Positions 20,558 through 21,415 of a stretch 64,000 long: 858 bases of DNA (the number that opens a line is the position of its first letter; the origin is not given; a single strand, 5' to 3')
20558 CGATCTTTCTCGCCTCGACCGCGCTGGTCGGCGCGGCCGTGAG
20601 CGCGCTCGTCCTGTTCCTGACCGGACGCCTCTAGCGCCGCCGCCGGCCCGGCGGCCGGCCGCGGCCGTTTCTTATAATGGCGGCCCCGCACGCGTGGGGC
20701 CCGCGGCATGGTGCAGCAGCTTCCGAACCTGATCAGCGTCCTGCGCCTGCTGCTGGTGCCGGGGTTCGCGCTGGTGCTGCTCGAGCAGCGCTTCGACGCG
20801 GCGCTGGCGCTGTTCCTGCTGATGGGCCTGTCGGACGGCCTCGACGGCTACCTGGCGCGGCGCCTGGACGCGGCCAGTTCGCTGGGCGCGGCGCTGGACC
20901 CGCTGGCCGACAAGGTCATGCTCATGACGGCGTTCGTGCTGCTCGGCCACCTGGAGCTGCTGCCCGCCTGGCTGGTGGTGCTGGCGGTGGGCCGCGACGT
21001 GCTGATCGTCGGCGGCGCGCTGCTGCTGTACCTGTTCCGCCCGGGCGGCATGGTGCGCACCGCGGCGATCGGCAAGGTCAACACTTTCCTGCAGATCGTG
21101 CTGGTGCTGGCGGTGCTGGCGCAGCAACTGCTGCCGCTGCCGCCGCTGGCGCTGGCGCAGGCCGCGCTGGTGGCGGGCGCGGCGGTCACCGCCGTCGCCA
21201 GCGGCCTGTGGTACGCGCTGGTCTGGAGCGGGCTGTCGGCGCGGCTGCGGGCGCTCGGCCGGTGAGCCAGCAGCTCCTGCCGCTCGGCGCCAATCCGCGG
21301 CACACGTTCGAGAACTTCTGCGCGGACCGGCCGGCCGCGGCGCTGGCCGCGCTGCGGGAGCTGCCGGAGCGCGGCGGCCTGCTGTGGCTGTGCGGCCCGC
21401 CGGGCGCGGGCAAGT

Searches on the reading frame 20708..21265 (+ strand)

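Call 42: search_protein_families(library=pfam, proteins=[window:20708-21265:+], max_evalue=0.001)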
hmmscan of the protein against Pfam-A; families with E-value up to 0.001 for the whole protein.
window:20708-21265:+ (185 aa): 1 family
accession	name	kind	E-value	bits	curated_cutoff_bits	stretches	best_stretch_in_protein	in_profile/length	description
PF01066.26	CDP-OH_P_transf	-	1.2e-32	113.8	22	1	4-161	2-150/152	CDP-alcohol phosphatidyltransferase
